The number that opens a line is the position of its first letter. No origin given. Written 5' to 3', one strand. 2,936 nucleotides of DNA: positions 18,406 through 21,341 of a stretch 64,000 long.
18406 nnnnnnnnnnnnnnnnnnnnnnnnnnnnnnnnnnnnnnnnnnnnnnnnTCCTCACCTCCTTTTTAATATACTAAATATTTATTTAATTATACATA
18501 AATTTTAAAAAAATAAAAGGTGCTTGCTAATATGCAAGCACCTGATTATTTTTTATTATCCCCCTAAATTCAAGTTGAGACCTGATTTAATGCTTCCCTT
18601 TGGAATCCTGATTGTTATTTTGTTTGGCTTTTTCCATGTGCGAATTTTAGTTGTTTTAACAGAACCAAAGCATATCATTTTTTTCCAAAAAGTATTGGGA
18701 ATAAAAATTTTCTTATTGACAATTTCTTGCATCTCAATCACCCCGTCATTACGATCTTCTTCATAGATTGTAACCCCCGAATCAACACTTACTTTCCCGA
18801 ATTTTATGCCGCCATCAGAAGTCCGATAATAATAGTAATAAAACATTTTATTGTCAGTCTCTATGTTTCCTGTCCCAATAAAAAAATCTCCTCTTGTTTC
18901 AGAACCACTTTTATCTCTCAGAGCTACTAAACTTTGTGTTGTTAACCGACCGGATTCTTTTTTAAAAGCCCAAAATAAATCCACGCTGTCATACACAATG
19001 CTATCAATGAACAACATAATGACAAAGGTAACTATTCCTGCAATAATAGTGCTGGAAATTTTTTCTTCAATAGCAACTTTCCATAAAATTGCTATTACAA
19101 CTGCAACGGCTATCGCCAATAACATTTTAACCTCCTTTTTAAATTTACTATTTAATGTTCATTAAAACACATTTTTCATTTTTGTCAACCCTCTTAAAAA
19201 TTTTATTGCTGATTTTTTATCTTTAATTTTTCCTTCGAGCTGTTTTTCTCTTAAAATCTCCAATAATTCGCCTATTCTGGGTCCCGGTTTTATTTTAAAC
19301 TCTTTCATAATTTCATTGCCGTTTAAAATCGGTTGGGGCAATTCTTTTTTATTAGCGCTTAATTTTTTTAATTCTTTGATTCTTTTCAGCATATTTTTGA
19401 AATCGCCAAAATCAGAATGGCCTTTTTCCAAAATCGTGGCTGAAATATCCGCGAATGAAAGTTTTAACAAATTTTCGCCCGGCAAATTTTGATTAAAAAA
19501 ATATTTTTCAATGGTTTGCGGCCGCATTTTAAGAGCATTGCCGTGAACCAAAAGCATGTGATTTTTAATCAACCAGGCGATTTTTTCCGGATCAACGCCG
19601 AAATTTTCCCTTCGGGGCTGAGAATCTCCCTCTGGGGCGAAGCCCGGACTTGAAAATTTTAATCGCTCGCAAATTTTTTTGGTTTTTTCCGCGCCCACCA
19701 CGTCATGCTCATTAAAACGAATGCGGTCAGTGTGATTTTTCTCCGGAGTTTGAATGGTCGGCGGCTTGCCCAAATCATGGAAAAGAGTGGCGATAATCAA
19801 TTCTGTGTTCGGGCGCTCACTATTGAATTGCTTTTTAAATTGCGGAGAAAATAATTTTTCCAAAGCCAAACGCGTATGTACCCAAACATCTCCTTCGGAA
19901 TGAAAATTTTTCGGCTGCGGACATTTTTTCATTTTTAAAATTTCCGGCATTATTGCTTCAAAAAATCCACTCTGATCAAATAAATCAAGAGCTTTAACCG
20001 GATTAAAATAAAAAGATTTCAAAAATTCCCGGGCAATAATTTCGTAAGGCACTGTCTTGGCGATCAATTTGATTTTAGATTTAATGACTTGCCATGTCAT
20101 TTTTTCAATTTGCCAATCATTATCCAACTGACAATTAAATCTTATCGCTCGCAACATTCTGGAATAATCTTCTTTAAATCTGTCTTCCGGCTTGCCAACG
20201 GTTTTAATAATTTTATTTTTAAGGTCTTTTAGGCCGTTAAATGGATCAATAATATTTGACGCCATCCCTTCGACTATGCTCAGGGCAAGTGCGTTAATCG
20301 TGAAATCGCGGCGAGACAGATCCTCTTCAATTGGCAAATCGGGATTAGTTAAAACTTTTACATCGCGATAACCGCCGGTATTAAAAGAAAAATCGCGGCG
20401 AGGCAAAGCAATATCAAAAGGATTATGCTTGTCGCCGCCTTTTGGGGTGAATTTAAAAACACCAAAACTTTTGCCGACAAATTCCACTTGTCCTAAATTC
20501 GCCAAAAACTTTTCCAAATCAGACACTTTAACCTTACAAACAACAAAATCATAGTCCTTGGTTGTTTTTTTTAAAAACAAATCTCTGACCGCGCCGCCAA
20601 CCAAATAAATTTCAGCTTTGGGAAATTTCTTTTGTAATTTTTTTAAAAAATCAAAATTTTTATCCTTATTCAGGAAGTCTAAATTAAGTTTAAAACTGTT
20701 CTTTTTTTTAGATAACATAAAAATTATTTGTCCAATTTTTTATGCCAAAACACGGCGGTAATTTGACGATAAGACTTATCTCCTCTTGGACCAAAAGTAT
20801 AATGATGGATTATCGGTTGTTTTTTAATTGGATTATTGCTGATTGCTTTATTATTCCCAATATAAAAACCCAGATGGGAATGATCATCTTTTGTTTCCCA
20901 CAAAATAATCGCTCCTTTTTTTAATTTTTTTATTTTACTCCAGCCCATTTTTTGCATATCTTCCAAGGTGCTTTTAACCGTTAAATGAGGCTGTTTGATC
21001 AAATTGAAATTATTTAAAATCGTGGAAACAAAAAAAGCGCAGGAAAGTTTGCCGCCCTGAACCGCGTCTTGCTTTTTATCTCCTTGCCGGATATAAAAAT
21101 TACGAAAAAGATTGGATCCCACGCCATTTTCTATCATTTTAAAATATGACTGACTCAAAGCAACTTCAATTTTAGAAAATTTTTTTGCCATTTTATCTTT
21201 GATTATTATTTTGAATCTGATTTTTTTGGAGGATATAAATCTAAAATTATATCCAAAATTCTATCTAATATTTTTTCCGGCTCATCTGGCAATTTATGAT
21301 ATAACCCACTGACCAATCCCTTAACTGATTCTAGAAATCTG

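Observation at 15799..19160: Strong-SD accessory island: tandem metallophosphoesterase/winged-helix protein, small NDT-like protein and membrane protein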

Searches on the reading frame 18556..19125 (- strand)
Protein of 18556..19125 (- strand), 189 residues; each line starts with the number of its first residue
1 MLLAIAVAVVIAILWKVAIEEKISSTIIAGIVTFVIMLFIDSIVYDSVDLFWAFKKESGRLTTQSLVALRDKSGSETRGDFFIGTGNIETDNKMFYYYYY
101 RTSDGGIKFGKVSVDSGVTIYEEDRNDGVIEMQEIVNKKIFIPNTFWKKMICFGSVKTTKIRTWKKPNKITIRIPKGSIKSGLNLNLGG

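Call 6: search_protein_families(library=pfam, proteins=[window:18556-19125:-], max_evalue=0.1)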
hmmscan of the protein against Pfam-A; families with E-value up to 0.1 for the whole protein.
window:18556-19125:- (189 aa): 0 families

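Call 7: search_protein_families(library=padloc, proteins=[window:18556-19125:-], max_evalue=1)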
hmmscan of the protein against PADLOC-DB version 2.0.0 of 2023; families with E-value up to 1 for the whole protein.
window:18556-19125:- (189 aa): 0 families

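Call 8: search_protein_families(library=phrogs, proteins=[window:18556-19125:-], max_evalue=0.1)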
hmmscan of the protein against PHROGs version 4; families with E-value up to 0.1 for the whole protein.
window:18556-19125:- (189 aa): 1 family
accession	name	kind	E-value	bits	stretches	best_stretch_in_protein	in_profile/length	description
phrog_8077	-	unknown function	5.2e-12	47.3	1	1-187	3-167/168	-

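Call 20: search_dna_similar(query=window:18556-19125:-, collection=phages, mode=protein, max_evalue=0.01)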
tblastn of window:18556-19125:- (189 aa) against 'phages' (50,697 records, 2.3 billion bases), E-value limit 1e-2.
Records with a match: 2; places in all: 2; records where one place covers at least 80% of the query: 0.
Best place of each record, by identity: <60% 2.
By first word of the organism name: Bacillus 2.
By host as written in the record: Bacillus megaterium 2.
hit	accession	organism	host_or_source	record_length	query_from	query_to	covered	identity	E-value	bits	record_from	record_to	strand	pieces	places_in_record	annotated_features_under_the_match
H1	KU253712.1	Bacillus phage Eldridge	Bacillus megaterium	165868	60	187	68%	26.4%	4e-3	43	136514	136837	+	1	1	hypothetical protein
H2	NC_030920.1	Bacillus phage Eldridge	Bacillus megaterium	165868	60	187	68%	26.4%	4e-3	43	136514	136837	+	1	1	hypothetical protein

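Call 76: search_protein_families(library=ncbifam, proteins=[window:18556-19125:-], max_evalue=0.1)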
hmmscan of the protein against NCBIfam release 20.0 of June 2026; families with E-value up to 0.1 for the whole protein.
window:18556-19125:- (189 aa): 0 families

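Call 83: find_homologous_proteins(query=window:18556-19125:-)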
Query window:18556-19125:- (189 aa): 1 proteins with E <= 0.001 among 107 candidates.
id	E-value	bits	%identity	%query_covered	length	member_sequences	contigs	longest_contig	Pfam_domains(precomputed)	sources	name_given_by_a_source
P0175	1.0e-117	409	100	100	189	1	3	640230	-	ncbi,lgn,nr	ncbi:MAG: hypothetical protein PHE59_00875 [Patescibacteria group bacterium]|nr:hypothetical protein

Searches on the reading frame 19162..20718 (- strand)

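Call 6: search_protein_families(library=pfam, proteins=[window:19162-20718:-], max_evalue=0.1)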
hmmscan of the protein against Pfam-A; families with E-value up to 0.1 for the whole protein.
window:19162-20718:- (518 aa): 5 families
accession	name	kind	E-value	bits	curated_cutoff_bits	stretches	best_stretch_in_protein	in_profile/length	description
PF01743.26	PolyA_pol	-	1.2e-23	84.2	23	1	37-171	1-125/126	Poly A polymerase head domain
PF01966.28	HD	-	1e-08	35.9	22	1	306-405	26-104/116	HD domain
PF13735.12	tRNA_NucTran2_2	-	1.2e-07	32.3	27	1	465-505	105-145/149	tRNA nucleotidyltransferase domain 2 putative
PF01909.29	NTP_transf_2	-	0.0022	18.8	21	1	24-60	4-38/93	Nucleotidyltransferase domain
PF12627.12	PolyA_pol_RNAbd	-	0.012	15.8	22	1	203-260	3-60/64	Probable RNA and SrmB- binding site of polymerase A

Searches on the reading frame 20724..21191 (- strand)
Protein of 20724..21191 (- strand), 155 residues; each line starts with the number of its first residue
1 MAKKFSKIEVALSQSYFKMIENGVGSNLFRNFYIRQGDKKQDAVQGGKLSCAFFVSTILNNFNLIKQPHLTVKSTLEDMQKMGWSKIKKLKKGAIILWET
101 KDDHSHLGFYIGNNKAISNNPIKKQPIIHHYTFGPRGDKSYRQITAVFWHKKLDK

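Call 6: search_protein_families(library=pfam, proteins=[window:20724-21191:-], max_evalue=0.1)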
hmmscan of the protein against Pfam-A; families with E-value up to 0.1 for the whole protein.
window:20724-21191:- (155 aa): 1 family
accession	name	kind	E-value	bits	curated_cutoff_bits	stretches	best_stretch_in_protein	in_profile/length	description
PF00877.26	NLPC_P60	-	4.8e-06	26.9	23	1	48-122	13-82/105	NlpC/P60 family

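Call 55: search_protein_families(library=phrogs, proteins=[window:20724-21191:-], max_evalue=0.01)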
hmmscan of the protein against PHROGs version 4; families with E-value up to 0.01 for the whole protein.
window:20724-21191:- (155 aa): 2 families
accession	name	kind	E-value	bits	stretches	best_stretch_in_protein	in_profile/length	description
phrog_329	-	tail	5.5e-06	25.8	1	48-136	560-646/949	minor tail protein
phrog_1015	-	tail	0.0002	21.1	1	80-123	726-772/795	tail protein with lysin activity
